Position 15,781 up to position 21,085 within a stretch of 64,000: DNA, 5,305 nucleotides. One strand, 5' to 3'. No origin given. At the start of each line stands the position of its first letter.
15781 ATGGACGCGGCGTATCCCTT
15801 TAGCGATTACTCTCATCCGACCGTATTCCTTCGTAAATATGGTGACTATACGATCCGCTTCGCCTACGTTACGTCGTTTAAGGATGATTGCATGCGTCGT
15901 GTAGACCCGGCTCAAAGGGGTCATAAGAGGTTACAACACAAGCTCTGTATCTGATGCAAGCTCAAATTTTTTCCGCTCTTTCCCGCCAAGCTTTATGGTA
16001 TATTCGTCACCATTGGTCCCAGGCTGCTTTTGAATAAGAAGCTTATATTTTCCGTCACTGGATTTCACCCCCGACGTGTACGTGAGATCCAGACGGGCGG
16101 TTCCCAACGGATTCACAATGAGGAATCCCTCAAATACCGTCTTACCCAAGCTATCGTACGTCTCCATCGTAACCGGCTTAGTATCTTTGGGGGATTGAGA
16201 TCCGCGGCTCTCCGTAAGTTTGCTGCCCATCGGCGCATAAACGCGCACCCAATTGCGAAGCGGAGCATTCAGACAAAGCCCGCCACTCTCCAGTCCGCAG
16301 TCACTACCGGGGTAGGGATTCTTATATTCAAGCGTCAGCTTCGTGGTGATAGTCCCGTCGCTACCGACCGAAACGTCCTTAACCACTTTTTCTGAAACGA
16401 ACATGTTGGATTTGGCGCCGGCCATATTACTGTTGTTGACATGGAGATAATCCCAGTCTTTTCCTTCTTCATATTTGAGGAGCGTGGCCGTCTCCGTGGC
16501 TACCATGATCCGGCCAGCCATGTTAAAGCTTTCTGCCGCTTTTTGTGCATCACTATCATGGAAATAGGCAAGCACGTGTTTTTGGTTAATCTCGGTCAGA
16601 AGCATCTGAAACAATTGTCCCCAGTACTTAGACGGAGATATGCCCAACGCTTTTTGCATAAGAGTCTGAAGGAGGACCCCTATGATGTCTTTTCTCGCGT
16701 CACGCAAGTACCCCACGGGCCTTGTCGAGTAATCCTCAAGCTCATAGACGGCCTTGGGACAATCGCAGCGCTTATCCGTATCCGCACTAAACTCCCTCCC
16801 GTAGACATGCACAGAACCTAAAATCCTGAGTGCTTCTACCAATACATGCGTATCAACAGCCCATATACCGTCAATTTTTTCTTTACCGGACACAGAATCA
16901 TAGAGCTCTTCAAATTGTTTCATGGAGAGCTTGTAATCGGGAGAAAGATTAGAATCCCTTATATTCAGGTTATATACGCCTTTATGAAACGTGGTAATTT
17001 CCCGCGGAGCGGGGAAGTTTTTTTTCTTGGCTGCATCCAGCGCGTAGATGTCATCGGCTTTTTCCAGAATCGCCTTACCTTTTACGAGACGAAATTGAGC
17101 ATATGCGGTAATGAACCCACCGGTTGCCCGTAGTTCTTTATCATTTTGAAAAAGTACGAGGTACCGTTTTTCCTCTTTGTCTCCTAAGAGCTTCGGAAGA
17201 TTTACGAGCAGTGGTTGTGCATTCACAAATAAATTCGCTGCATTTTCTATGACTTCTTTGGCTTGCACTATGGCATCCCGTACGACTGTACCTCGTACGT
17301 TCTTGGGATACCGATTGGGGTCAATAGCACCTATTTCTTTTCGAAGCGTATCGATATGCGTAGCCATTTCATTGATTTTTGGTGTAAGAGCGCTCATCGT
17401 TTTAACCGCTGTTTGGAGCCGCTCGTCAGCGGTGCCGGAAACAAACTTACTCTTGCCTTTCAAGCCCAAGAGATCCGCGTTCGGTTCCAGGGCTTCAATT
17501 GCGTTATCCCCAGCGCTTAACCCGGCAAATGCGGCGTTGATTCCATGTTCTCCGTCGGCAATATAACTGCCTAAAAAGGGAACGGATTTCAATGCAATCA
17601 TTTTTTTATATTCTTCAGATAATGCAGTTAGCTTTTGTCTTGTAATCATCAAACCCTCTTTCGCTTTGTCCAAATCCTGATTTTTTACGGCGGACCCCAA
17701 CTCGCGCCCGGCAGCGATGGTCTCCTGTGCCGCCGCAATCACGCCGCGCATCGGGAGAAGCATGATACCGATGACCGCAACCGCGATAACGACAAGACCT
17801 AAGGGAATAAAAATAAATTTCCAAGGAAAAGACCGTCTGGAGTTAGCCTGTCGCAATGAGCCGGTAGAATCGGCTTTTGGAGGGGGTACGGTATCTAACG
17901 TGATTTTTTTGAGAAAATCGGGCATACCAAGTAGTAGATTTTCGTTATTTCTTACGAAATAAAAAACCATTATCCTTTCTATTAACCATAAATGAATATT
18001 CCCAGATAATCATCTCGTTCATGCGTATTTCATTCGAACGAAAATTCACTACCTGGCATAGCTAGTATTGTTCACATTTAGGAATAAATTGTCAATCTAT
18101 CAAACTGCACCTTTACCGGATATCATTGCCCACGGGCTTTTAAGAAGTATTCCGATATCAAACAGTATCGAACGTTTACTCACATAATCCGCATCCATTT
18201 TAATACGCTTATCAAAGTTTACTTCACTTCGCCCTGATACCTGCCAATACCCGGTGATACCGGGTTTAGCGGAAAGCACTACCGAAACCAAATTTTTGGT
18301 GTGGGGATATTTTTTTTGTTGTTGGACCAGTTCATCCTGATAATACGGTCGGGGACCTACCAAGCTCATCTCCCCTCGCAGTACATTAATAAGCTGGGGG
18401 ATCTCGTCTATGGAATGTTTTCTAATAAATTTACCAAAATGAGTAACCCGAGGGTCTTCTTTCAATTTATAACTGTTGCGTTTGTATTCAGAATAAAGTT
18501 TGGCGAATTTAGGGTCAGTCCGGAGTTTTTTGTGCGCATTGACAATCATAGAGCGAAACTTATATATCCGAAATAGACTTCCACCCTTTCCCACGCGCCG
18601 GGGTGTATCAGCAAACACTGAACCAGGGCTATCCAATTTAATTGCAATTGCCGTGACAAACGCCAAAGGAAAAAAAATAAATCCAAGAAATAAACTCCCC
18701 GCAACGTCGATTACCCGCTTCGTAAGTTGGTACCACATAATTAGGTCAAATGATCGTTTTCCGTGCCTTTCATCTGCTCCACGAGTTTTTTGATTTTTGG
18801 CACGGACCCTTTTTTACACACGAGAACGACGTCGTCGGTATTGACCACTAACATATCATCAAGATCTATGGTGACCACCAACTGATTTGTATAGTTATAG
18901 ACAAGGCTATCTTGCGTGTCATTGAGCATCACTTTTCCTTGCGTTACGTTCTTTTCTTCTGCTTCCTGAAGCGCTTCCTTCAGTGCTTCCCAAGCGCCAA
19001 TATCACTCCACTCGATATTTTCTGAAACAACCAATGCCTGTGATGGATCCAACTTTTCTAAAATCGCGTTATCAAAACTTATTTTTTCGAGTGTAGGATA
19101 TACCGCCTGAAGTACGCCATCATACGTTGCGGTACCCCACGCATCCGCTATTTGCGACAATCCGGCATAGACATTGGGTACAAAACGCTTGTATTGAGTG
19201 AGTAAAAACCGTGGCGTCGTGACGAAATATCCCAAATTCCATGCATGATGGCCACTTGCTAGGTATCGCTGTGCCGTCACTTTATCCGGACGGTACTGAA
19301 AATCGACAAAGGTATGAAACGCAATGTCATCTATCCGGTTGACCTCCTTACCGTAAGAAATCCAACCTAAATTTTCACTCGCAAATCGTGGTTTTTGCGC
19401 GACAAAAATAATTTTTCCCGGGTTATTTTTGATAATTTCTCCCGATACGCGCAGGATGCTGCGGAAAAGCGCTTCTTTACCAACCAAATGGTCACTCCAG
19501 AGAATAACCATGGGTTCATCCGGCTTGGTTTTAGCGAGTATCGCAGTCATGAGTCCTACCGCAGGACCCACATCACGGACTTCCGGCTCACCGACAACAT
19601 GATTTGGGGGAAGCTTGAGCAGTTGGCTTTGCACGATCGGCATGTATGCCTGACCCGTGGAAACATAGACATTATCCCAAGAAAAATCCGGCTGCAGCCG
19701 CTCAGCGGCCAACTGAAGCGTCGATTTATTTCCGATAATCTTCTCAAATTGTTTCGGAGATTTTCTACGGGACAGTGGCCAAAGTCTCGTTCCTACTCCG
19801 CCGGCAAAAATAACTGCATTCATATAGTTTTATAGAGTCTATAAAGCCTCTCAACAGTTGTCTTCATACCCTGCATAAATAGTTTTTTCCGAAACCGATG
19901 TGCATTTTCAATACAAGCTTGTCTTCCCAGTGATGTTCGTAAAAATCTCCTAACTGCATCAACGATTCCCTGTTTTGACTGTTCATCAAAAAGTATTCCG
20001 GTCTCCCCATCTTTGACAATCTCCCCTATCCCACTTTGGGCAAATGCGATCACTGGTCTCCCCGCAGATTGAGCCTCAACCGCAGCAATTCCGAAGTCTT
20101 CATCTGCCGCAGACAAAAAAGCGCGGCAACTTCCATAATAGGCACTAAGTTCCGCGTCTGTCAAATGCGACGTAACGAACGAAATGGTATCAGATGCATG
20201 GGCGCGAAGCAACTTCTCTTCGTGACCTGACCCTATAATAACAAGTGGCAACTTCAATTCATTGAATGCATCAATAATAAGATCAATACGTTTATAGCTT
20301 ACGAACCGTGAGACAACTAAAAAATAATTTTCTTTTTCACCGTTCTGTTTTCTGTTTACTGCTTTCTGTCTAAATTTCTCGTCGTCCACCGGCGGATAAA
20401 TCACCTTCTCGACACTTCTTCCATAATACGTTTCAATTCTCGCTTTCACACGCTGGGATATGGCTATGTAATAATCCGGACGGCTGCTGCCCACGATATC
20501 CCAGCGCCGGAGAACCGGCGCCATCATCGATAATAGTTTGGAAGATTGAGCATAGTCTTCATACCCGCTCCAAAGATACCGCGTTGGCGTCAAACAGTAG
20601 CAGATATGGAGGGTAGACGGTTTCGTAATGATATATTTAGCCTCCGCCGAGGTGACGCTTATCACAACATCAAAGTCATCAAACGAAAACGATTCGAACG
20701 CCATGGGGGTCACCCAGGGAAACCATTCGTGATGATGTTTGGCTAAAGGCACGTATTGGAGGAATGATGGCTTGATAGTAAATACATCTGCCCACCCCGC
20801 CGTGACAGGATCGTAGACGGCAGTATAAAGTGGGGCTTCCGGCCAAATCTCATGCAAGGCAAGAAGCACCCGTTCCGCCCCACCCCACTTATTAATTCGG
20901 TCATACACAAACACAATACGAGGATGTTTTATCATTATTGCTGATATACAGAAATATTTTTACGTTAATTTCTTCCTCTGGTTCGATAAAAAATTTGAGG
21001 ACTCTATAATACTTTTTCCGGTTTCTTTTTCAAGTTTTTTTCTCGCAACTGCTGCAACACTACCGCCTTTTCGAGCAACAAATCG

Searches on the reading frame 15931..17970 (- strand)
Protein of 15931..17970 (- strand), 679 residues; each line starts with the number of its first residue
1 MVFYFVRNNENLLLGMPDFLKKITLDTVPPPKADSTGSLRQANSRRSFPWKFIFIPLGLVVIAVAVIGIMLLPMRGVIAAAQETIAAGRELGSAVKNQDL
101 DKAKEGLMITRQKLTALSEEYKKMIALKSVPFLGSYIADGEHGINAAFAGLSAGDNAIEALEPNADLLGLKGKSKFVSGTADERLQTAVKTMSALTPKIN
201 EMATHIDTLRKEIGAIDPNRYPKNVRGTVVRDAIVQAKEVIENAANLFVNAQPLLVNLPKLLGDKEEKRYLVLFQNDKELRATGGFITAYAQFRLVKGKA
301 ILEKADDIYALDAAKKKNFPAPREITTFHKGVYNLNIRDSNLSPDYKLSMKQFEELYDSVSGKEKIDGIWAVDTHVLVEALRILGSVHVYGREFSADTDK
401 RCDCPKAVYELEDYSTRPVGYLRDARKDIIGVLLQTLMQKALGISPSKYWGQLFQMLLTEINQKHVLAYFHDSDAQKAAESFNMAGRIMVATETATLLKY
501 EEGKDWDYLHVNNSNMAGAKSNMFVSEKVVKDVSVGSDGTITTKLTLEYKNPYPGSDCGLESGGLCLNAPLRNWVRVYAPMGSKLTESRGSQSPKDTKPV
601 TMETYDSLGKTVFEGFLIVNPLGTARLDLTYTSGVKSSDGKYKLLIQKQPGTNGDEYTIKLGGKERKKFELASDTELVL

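Call 13: search_protein_families(library=pfam, proteins=[window:15931-17970:-], max_evalue=0.001)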
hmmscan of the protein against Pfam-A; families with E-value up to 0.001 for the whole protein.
window:15931-17970:- (679 aa): 1 family
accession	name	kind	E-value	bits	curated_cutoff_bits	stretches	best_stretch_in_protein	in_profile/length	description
PF13196.11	DUF4012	-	1.1e-20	75.1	28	1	266-397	2-133/144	Protein of unknown function (DUF4012)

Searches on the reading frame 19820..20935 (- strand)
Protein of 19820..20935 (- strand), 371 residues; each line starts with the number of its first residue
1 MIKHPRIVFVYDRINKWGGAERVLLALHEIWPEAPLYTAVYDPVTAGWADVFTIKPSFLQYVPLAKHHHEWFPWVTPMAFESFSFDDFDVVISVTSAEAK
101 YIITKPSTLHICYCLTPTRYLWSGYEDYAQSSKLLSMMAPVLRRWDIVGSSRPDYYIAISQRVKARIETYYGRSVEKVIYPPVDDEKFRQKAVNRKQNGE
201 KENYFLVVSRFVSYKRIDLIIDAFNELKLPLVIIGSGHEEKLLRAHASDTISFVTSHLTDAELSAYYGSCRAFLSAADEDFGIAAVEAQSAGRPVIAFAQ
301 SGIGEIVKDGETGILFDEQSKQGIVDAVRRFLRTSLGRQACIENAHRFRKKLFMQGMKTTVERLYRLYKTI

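Call 50: search_protein_families(library=pfam, proteins=[window:19820-20935:-], max_evalue=0.0001)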
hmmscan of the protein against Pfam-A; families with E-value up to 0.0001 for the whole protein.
window:19820-20935:- (371 aa): 4 families
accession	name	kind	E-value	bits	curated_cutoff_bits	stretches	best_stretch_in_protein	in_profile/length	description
PF00534.26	Glycos_transf_1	-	3.1e-30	105.4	26.4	1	194-346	7-170/172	Glycosyl transferases group 1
PF13692.12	Glyco_trans_1_4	-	1.7e-21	77.4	27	1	203-333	2-141/142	Glycosyl transferases group 1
PF13439.12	Glyco_transf_4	-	1.9e-05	25.2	28.5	0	17-186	1-169/170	Glycosyltransferase Family 4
PF20706.3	GT4-conflict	-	2.1e-05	24.1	26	1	261-326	273-335/385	Family 4 Glycosyltransferase in conflict systems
